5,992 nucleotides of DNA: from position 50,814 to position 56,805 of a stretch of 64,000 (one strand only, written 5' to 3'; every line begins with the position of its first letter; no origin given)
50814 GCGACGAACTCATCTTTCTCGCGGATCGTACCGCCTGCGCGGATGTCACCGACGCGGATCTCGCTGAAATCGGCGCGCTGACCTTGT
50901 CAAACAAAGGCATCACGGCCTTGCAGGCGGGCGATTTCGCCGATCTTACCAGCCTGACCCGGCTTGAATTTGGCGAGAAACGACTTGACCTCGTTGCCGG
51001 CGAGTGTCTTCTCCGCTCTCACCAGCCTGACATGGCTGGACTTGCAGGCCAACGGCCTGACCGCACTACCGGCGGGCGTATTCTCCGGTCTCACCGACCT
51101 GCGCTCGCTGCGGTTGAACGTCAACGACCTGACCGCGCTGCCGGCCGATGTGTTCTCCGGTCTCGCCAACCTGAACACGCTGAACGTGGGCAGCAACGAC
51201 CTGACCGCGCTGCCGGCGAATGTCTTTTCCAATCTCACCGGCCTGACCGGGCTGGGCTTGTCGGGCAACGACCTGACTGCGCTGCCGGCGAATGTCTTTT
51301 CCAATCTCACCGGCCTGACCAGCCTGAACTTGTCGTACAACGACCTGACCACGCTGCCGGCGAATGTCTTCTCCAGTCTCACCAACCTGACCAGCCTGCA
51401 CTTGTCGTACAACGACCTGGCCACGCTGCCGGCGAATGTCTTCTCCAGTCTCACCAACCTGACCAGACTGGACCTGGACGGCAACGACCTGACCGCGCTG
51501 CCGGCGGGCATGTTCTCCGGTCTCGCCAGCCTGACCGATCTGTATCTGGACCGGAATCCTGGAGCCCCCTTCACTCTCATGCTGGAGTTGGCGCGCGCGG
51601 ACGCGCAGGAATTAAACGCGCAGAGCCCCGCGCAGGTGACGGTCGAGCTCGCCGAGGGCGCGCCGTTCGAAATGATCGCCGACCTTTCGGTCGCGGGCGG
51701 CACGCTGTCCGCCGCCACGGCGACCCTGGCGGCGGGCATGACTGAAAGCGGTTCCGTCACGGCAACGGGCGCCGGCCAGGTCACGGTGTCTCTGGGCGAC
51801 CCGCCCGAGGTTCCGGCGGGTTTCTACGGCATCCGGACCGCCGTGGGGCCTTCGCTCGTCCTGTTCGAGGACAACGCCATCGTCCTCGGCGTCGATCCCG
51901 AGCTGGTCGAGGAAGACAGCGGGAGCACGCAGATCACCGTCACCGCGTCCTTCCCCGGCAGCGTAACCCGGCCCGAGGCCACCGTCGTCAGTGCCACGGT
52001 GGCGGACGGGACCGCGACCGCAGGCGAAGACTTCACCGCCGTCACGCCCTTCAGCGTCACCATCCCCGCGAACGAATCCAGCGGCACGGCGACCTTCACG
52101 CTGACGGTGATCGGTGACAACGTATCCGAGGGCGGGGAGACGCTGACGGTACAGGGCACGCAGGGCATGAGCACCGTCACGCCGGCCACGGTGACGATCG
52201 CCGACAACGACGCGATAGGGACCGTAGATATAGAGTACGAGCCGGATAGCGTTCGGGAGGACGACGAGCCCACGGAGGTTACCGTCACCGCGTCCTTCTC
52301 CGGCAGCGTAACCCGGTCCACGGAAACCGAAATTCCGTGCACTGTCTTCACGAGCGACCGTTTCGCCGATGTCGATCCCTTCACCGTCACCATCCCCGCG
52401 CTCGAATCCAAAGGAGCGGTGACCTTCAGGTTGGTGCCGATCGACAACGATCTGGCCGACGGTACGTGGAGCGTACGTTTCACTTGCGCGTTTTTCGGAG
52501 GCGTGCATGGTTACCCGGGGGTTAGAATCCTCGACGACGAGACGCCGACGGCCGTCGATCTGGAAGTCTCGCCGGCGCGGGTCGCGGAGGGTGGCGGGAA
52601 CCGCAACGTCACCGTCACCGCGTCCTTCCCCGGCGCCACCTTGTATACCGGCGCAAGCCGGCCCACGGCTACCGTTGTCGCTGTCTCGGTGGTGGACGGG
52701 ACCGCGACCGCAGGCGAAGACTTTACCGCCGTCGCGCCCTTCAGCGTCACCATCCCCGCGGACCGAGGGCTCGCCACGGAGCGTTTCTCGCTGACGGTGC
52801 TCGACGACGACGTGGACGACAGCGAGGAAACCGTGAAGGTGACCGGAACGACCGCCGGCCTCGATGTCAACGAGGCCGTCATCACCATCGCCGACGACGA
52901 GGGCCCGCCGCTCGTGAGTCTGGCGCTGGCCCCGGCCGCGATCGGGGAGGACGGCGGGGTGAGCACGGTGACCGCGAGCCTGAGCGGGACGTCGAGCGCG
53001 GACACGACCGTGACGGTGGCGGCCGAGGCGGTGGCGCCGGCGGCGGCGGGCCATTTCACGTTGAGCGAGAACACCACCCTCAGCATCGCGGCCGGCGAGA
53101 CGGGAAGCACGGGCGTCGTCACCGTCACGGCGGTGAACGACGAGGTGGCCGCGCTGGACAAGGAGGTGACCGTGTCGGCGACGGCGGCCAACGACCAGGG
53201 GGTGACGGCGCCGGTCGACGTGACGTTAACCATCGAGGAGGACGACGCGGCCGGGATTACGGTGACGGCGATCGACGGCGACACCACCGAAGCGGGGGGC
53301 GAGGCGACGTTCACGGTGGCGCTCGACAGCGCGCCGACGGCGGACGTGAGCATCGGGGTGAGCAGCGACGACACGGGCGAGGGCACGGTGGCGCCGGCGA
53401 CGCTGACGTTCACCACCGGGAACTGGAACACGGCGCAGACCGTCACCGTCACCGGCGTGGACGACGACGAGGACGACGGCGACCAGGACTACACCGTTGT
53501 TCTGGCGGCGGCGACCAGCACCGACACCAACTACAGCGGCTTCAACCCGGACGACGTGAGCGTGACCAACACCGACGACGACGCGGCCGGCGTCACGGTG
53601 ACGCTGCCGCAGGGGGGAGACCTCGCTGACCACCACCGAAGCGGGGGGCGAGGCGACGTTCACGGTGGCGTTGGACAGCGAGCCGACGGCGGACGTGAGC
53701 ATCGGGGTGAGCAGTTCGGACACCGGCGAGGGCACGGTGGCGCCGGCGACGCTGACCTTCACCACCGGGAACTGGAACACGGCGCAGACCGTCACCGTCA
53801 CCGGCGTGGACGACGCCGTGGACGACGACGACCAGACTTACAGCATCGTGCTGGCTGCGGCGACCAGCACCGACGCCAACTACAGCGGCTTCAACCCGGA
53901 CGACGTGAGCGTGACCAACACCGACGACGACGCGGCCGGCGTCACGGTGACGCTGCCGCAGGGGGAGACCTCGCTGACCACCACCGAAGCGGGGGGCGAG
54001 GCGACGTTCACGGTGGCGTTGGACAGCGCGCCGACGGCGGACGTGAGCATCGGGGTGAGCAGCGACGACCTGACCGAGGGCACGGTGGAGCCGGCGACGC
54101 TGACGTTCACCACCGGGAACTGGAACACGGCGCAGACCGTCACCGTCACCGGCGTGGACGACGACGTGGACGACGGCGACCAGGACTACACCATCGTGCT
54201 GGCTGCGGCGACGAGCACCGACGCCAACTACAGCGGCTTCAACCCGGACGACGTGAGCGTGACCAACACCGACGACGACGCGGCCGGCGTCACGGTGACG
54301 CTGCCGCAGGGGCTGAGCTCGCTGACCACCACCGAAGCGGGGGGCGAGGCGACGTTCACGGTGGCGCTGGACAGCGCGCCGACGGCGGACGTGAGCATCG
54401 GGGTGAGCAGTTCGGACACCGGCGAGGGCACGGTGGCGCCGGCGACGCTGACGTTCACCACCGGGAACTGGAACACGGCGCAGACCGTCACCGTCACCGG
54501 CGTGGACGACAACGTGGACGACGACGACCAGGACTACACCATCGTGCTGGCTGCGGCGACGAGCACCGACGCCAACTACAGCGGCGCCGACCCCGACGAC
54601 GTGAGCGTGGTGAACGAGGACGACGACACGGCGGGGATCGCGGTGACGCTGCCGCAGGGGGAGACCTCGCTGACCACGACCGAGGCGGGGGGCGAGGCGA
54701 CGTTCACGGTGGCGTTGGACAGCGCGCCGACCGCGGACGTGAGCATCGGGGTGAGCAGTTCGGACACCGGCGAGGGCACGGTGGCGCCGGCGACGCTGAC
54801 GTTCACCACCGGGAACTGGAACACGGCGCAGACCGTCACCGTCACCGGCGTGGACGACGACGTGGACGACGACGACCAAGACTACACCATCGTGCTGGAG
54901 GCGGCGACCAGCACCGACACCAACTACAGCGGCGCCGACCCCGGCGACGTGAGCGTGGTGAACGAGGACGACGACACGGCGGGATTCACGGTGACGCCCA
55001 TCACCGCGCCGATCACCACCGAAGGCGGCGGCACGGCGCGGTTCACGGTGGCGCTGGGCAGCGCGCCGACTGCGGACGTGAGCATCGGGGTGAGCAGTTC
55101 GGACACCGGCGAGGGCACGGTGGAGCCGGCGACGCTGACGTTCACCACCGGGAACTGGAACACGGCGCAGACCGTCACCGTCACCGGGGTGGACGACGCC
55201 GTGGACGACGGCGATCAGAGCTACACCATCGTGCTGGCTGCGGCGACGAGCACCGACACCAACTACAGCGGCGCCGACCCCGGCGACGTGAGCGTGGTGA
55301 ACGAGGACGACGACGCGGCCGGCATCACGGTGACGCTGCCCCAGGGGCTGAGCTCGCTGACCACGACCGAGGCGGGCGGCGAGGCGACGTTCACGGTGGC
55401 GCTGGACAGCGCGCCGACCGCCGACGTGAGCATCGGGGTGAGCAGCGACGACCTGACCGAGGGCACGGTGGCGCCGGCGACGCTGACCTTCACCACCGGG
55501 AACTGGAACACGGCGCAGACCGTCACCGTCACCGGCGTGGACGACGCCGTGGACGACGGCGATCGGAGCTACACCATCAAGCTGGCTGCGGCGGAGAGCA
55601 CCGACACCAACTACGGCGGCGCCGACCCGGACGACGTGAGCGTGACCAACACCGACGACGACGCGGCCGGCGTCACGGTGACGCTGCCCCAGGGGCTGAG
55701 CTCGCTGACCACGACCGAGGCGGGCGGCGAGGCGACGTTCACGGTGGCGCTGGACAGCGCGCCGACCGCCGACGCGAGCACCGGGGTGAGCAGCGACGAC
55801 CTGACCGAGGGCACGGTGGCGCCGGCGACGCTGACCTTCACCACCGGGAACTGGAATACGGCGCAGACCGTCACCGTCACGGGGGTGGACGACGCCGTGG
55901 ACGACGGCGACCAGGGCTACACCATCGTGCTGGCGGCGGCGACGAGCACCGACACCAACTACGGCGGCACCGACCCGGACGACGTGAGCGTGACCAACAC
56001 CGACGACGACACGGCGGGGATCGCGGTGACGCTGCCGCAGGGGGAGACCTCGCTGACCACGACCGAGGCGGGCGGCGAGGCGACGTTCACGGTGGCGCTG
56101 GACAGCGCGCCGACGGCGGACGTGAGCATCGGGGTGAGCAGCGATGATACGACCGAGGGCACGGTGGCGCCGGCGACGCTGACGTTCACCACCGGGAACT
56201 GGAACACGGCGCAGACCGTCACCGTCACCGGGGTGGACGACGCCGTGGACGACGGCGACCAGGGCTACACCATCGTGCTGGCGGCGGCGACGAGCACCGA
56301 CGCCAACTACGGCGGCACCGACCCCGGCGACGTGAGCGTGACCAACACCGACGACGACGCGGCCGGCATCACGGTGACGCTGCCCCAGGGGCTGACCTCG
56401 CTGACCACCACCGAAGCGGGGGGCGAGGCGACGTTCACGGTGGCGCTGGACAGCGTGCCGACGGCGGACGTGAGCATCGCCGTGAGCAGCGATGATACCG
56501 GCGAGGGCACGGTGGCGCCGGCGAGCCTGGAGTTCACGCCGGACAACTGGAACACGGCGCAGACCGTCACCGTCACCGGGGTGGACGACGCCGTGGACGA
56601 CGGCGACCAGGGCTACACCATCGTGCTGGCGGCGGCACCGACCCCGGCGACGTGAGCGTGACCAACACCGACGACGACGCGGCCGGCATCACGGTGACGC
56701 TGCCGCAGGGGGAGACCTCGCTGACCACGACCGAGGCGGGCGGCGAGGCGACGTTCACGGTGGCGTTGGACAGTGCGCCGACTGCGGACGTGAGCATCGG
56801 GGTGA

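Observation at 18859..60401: Adhesin island: three autotransporter genes occupy 41.5 kb (65% of the window), two giant and all damaged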

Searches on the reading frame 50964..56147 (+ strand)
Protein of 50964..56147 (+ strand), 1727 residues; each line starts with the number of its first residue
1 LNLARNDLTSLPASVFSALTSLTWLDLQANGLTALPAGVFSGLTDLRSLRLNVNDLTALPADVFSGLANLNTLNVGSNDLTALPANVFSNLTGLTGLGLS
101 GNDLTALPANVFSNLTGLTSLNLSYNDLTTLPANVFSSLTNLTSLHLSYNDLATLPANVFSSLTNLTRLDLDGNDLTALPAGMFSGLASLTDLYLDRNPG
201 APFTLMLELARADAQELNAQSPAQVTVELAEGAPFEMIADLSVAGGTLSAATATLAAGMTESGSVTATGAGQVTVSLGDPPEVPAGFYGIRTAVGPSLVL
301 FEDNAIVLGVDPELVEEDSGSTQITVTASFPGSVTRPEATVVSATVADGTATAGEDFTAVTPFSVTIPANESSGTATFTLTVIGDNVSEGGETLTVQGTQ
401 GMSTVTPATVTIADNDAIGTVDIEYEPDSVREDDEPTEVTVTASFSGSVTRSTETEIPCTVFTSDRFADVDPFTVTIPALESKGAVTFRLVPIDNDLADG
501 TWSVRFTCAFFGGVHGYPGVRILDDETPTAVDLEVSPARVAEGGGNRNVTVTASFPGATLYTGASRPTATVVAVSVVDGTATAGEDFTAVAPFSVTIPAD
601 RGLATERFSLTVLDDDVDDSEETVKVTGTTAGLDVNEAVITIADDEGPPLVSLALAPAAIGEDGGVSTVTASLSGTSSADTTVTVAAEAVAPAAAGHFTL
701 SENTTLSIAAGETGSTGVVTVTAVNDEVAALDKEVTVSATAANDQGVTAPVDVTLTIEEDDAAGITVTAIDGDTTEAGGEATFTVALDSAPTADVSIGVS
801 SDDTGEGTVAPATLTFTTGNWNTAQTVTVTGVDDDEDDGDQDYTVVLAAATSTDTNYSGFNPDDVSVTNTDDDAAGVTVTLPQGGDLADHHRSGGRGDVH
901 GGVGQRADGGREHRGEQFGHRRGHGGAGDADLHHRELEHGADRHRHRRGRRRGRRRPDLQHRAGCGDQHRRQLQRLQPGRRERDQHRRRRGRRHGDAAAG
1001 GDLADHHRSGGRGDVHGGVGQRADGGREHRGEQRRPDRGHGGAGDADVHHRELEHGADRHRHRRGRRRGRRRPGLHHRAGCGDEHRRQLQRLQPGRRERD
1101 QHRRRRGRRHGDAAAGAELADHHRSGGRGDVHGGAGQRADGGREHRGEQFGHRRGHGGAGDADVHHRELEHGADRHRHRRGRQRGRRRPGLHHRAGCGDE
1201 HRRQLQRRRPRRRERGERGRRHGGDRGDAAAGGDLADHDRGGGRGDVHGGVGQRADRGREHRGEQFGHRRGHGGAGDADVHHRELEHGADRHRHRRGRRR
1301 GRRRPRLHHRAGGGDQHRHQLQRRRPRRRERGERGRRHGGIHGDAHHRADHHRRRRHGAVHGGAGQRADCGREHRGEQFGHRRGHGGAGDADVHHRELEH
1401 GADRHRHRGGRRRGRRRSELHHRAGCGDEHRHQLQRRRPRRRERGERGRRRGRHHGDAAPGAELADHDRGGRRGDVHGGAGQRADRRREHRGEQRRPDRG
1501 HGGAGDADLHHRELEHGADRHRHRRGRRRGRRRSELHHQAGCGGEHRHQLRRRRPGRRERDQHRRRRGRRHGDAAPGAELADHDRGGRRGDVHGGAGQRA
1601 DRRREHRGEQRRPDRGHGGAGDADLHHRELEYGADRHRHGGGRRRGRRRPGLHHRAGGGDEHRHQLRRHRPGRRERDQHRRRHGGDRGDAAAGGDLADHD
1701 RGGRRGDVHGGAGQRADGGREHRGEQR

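Call 3: search_protein_families(library=pfam, proteins=[window:50964-56147:+], max_evalue=0.01)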
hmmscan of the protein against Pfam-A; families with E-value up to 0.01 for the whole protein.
window:50964-56147:+ (1727 aa): 6 families
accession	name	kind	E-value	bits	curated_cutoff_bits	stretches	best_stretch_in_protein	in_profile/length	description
PF13855.12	LRR_8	-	1.8e-41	140.1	27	4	140-199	1-60/61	Leucine rich repeat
PF13306.12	LRR_5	-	4.1e-20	72.4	27.7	2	9-142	1-126/127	BspA type Leucine rich repeat region (6 copies)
PF12799.13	LRR_4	-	7.7e-17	61.4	27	6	140-180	1-43/44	Leucine Rich repeats (2 copies)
PF03160.20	Calx-beta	-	4.2e-13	49.8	27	3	303-416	3-119/119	Calx-beta domain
PF23598.1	LRR_14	-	4e-12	46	40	3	43-145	46-141/353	Leucine-rich repeat region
PF00560.39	LRR_1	-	8.4e-06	25.4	20.6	0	118-139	2-23/23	Leucine Rich Repeat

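Call 5: search_protein_families(library=ncbifam, proteins=[window:50964-56147:+], max_evalue=0.01)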
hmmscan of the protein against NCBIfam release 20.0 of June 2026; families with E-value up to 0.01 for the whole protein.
window:50964-56147:+ (1727 aa): 5 families
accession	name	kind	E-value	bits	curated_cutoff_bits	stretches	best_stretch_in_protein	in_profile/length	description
NF041381.1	XopAC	subfamily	1.6e-18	66.6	450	2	79-199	77-194/451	XopAC/AvrAC family type III secretion system effector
NF041400.1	XopAE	equivalog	1.7e-17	63.5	600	1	6-181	30-202/478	type III secretion system effector XopAE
NF047464.1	FibnectbindLIC11051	equivalog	1.8e-17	63.1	1000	2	2-132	517-643/685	LIC_11051 family fibronectin-binding protein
NF041351.1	XopL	equivalog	1.8e-15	56.7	500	1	5-183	60-243/497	type III secretion system leucine-rich repeat domain-containing effector XopL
NF011897.0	PRK15370.1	equivalog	4.2e-14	51.3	1113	1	1-180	246-404/755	SPI-1 type III secretion system effector E3 ubiquitin transferase SlrP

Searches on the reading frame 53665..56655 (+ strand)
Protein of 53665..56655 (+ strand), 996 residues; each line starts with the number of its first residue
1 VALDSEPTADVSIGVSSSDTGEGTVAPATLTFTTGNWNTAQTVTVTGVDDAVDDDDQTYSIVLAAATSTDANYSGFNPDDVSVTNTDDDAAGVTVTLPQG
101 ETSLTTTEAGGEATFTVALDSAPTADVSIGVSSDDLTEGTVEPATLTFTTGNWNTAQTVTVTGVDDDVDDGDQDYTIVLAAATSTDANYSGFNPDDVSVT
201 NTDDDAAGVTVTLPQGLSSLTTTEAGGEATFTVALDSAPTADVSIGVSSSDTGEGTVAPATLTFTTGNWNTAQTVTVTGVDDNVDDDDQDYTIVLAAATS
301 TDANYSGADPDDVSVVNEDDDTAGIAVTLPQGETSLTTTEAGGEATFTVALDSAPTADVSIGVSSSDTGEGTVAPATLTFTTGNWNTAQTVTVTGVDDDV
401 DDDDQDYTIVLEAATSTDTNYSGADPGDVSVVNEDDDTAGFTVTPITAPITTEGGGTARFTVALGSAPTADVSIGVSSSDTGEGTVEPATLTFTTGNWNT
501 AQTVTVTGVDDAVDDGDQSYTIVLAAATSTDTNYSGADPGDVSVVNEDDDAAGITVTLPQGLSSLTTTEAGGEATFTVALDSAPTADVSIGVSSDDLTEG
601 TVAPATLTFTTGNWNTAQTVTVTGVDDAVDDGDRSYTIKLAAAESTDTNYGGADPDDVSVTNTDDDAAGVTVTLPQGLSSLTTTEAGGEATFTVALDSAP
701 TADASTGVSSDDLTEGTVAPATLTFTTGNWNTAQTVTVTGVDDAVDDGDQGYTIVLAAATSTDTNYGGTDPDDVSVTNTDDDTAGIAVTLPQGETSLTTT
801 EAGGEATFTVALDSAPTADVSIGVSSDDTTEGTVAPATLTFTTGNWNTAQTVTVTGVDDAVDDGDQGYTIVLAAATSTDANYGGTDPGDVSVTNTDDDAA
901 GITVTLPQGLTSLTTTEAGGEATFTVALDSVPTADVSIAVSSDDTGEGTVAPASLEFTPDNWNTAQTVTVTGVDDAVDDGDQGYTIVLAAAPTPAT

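Call 3: search_protein_families(library=pfam, proteins=[window:53665-56655:+], max_evalue=0.01)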
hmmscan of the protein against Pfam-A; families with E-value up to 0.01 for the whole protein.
window:53665-56655:+ (996 aa): 7 families
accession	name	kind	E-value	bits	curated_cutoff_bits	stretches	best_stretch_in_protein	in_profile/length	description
PF03160.20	Calx-beta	-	6.9e-33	113.6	27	6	333-436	12-118/119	Calx-beta domain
PF20736.2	Glyco_hydro127M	-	1.1e-13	51.6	24.2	0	374-417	43-86/95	Beta-L-arabinofuranosidase, GH127 middle domain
PF18559.7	Exop_C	-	1e-12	48.6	26.1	0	779-850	45-118/155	Galactose-binding domain-like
PF14232.11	DUF4334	-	3.3e-07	30.6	25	0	100-127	1-28/57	Domain of unknown function (DUF4334)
PF09023.15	Staphostatin_B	-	2.6e-06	27.8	25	0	263-326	23-86/105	Staphostatin B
PF09081.16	AMT4_dom_C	-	0.0027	18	27.6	0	209-237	25-53/64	Glucan 1,4-alpha-maltotetraohydrolase, domain C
PF21735.3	RtxA_C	-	0.0032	17.8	30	0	33-41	10-18/18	C-terminal repeat from RTX toxins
